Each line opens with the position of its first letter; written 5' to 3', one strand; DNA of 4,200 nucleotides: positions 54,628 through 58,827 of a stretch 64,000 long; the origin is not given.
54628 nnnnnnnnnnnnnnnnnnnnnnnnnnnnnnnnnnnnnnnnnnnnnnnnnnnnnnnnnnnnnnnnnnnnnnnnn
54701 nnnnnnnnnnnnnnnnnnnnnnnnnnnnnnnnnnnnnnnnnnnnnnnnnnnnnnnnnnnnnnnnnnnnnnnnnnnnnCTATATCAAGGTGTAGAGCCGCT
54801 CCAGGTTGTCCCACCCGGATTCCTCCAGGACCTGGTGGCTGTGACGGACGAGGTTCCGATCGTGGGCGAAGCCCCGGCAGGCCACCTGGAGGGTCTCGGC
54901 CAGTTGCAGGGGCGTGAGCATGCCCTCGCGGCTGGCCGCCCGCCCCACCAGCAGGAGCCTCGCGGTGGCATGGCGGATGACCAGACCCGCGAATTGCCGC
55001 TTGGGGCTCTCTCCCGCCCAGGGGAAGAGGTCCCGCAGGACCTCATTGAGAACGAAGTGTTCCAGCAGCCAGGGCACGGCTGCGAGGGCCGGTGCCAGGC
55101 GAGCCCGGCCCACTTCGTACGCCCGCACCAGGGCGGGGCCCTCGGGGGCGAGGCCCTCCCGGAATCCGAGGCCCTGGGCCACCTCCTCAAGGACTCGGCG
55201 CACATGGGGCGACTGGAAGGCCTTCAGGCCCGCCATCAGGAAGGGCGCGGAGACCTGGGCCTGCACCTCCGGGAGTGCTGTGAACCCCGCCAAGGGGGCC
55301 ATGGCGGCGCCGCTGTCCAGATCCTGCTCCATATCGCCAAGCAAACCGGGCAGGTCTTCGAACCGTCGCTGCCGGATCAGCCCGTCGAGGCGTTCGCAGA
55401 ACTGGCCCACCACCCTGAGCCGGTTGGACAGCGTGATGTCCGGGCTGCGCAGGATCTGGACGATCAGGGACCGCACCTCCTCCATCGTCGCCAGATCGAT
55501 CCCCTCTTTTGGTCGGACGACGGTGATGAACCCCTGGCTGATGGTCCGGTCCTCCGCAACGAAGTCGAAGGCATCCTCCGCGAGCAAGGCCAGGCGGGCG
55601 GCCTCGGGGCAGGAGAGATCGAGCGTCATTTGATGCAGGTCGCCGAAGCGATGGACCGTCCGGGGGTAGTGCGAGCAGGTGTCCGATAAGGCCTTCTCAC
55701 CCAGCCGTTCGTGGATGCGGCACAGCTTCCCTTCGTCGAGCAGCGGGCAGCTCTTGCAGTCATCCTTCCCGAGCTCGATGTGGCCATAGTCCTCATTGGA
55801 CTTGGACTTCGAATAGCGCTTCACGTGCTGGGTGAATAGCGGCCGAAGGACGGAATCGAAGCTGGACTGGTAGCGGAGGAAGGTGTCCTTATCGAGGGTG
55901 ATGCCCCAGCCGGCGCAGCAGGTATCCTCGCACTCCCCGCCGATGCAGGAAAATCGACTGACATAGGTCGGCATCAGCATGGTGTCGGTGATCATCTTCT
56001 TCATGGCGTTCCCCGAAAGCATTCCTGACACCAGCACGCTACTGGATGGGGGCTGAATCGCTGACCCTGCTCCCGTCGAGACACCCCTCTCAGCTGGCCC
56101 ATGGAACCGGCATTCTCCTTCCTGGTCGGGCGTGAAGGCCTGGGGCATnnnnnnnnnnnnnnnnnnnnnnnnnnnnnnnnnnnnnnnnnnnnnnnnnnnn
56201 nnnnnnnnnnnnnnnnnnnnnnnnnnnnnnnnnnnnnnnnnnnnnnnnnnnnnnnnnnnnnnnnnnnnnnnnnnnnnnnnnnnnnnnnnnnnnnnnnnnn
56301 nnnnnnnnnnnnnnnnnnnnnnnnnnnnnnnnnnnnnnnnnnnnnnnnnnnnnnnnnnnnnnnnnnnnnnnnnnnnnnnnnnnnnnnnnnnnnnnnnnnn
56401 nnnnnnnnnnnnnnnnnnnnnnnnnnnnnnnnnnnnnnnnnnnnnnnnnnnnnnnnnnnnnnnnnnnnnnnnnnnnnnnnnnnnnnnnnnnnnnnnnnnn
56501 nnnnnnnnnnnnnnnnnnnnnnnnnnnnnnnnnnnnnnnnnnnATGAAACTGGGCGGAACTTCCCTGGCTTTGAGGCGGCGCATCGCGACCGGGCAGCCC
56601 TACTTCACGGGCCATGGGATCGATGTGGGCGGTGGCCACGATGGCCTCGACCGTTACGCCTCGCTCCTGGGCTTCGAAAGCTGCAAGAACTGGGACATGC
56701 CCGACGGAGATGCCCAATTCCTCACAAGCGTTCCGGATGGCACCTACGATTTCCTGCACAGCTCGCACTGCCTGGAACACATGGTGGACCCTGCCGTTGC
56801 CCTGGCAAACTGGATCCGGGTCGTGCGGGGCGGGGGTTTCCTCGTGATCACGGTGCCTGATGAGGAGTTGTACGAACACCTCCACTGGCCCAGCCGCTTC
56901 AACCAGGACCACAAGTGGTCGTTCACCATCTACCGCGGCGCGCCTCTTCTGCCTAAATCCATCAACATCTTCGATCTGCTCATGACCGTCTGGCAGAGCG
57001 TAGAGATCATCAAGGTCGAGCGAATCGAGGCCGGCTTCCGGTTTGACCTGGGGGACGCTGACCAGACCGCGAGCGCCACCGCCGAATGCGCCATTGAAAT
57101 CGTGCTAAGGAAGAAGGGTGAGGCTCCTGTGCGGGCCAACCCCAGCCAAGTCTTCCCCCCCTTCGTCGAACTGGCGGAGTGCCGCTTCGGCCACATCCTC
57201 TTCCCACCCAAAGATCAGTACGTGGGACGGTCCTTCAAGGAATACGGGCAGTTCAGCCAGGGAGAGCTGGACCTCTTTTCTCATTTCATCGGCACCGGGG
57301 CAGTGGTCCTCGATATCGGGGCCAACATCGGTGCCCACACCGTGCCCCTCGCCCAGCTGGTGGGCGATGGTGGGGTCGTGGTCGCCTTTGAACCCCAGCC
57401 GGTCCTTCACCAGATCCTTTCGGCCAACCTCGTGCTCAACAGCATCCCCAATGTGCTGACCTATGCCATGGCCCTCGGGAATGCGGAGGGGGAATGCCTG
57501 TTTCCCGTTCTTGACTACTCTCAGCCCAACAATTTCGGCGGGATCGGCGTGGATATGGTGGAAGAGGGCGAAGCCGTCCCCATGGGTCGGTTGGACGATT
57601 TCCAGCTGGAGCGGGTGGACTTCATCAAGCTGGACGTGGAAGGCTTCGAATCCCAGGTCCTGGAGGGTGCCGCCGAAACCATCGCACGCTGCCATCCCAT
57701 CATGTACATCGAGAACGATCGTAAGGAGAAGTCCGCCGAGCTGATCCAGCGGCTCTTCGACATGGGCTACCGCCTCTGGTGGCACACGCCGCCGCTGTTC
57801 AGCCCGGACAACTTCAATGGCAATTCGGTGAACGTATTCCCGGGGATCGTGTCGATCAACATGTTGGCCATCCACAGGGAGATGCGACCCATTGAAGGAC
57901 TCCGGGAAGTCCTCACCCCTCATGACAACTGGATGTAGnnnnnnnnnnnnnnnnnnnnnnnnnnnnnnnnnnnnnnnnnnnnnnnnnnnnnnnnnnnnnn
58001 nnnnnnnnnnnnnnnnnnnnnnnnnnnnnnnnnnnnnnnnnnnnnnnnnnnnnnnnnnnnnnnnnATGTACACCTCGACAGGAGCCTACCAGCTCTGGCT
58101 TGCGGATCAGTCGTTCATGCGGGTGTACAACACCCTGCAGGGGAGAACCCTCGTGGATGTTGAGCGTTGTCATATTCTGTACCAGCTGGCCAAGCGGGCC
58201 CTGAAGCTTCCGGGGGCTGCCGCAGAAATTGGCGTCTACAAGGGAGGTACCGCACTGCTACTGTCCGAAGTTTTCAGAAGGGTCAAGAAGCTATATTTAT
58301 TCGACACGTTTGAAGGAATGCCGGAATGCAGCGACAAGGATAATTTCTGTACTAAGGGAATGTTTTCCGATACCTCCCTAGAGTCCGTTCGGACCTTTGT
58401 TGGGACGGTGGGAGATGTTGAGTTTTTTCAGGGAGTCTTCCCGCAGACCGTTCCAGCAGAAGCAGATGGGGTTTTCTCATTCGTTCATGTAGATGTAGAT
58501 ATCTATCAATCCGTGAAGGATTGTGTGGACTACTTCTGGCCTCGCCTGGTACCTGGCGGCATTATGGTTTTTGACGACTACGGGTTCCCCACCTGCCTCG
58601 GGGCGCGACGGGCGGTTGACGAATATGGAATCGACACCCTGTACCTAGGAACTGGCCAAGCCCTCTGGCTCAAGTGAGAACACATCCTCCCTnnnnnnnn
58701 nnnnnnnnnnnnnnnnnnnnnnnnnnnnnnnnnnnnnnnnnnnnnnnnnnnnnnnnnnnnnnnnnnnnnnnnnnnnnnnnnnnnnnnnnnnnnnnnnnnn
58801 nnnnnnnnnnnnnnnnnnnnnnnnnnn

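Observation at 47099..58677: Dense flagellin-modification island around a minimal flagellin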

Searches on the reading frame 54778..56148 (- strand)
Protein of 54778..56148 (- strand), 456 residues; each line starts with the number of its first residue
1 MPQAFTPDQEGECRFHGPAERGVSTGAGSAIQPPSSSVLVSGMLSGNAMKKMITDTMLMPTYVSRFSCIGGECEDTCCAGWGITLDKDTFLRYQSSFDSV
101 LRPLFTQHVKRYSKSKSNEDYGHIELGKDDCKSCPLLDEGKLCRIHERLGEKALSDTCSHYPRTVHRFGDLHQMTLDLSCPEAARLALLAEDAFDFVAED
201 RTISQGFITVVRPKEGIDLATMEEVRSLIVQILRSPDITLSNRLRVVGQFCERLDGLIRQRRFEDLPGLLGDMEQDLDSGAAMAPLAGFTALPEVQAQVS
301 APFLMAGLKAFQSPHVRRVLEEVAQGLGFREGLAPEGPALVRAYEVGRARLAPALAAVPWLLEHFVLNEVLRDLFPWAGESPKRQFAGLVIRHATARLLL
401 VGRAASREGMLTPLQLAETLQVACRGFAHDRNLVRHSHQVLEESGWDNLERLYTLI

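Call 5: search_protein_families(library=pfam, proteins=[window:54778-56148:-], max_evalue=0.01)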
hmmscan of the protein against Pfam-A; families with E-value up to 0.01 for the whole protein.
window:54778-56148:- (456 aa): 1 family
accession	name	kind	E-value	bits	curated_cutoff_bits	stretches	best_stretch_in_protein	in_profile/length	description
PF21371.2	Apc5_N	-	0.0064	17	27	0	216-279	21-84/138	Anaphase-promoting complex subunit 5, N-terminal domain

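Call 6: search_protein_families(library=ncbifam, proteins=[window:54778-56148:-], max_evalue=0.01)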
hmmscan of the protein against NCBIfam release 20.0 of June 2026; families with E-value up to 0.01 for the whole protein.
window:54778-56148:- (456 aa): 1 family
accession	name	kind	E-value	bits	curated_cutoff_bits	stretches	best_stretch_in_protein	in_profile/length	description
NF038110.1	Lys_methyl_FliB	equivalog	2e-66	225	85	1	60-434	1-370/373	flagellin lysine-N-methylase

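Call 89: search_protein_families(library=pfam, proteins=[window:54778-56004:-], max_evalue=1)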
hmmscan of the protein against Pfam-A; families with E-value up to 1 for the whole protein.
window:54778-56004:- (408 aa): 1 family
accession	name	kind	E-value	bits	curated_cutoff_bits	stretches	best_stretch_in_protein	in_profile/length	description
PF21371.2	Apc5_N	-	0.0052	17.3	27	1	168-231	21-84/138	Anaphase-promoting complex subunit 5, N-terminal domain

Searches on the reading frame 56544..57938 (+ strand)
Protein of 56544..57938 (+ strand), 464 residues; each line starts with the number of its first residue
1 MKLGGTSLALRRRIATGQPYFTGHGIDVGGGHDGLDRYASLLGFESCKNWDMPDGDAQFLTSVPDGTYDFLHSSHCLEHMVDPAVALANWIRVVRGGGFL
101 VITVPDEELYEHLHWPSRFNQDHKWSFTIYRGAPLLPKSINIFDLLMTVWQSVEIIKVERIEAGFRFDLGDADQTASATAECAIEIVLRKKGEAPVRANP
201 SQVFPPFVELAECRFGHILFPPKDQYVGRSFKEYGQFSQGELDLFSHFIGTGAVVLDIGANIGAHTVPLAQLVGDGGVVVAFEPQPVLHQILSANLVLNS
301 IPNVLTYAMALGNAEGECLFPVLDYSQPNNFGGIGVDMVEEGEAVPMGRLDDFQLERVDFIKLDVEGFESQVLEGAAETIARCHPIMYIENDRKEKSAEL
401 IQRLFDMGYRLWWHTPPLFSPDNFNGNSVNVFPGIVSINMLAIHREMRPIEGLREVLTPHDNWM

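Call 5: search_protein_families(library=pfam, proteins=[window:56544-57938:+], max_evalue=0.01)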
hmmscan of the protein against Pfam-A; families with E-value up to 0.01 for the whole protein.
window:56544-57938:+ (464 aa): 9 families
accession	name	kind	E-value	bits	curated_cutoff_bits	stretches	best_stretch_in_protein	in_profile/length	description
PF05050.19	Methyltransf_21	-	2.1e-22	80.5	22.7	1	257-411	1-173/173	Methyltransferase FkbM domain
PF13489.12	Methyltransf_23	-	1.6e-12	47.9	27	1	25-127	26-145/164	Methyltransferase domain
PF08241.18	Methyltransf_11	-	3.1e-08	34.6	21.2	1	54-102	48-95/95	Methyltransferase domain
PF13649.12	Methyltransf_25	-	2.6e-06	28.5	27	0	49-98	47-97/97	Methyltransferase domain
PF13847.12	Methyltransf_31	-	3.9e-05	23.8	27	0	49-115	55-124/145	Methyltransferase domain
PF05575.17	V_cholerae_RfbT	-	0.00026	20.8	27.9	1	210-326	39-154/286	Vibrio cholerae RfbT protein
PF08242.18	Methyltransf_12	-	0.00035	21.7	30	0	24-100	24-98/98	Methyltransferase domain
PF02475.24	TRM5-TYW2_MTfase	-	0.0018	18.7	28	1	245-306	30-90/164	TRM5/TYW2 methyltransferase domain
PF01135.25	PCMT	-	0.005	17.1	20.3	1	249-305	71-127/210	Protein-L-isoaspartate(D-aspartate) O-methyltransferase (PCMT)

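Call 6: search_protein_families(library=ncbifam, proteins=[window:56544-57938:+], max_evalue=0.01)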
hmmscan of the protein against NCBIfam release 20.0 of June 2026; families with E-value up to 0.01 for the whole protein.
window:56544-57938:+ (464 aa): 9 families
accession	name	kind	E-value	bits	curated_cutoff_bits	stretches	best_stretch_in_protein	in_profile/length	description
TIGR01444.1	fkbM_fam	subfamily_domain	3.7e-30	105.3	37.7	1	254-390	1-141/143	FkbM family methyltransferase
NF047649.1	MTase_UXPK_star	exception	3.6e-05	22.9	460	1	249-305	75-131/283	methyltransferase/UXPK-star double selenoprotein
NF041537.1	ArsM_AhpD_UU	exception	0.00024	20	510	0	249-286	74-111/345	arsenite methyltransferase/AhpD domain selenoprotein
NF045667.1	MTase_DVU1556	equivalog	0.0017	17.9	155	1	34-103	50-120/213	DVU_1556 family methyltransferase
NF041536.1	ArsM_DUF2284_UU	exception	0.003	16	575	0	249-304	74-129/459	arsenite methyltransferase/DUF2284 domain selenoprotein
NF001240.0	PRK00216.1-1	equivalog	0.0044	16.1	378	0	62-102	128-168/251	bifunctional demethylmenaquinone methyltransferase/2-methoxy-6-polyprenyl-1,4-benzoquinol methylase UbiE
TIGR00080.1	pimt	equivalog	0.0063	16.4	159.05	0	250-290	76-116/216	protein-L-isoaspartate O-methyltransferase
TIGR00446.1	nop2p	subfamily_domain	0.0089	15.3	210.45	0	252-298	72-118/264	NOL1/NOP2/sun family putative RNA methylase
TIGR02469.1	CbiT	equivalog_domain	0.0094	16.2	78.3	0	251-303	19-70/124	precorrin-6Y C5,15-methyltransferase (decarboxylating) subunit CbiT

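Call 68: search_solved_structures(query=window:56544-57938:+, max_evalue=0.01)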
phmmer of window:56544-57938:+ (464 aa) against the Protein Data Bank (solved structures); distinct sequences matched with E-value up to 0.01: 0.

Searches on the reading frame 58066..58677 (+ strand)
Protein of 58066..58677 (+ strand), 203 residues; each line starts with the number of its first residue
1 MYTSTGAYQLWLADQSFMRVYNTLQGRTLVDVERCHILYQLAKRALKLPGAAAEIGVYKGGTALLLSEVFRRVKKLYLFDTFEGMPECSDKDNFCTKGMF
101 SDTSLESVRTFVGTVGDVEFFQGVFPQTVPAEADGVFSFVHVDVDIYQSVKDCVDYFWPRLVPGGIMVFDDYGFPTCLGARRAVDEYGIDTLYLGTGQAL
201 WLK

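Call 5: search_protein_families(library=pfam, proteins=[window:58066-58677:+], max_evalue=0.01)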
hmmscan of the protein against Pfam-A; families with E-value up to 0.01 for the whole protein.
window:58066-58677:+ (203 aa): 2 families
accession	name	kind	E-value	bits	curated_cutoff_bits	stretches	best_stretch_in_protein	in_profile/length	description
PF05711.17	TylF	-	2.3e-20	73.4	23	1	27-187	68-242/264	Macrocin-O-methyltransferase (TylF)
PF13578.12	Methyltransf_24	-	3e-13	51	26.3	1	54-172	2-105/105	Methyltransferase domain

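Call 6: search_protein_families(library=ncbifam, proteins=[window:58066-58677:+], max_evalue=0.01)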
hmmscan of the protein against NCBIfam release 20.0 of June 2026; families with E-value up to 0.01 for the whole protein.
window:58066-58677:+ (203 aa): 0 families

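Call 67: search_solved_structures(query=window:58066-58677:+, max_evalue=0.01)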
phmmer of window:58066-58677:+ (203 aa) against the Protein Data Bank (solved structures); distinct sequences matched with E-value up to 0.01: 9.
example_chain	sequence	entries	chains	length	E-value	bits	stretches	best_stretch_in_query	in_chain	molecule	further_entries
5i10_A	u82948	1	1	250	2e-17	66.8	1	27-183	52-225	Probable O-methyltransferase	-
4cdz_A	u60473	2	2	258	2.4e-17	66.6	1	27-183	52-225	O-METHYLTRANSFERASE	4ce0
4x7u_A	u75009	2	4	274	7.2e-14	55.2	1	26-187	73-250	Mycinamicin III 3''-O-methyltransferase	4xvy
4xvz_A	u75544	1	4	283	8e-14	55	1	26-187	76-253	Mycinamicin III 3''-O-methyltransferase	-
4x7v_A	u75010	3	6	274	8.5e-14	54.9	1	26-187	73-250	Mycinamicin III 3''-O-methyltransferase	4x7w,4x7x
4x7y_B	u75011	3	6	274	2e-13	53.8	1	27-187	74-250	Mycinamicin III 3''-O-methyltransferase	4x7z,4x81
2wk1_A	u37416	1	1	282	2.1e-11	47.1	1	27-188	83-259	NOVP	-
3tos_A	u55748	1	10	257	5e-06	29.6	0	125-184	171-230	CalS11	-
4gf5_A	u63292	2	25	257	5e-06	29.6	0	125-184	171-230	CalS11 | TDP-rhamnose 3'-O-methyltransferase (CalS11)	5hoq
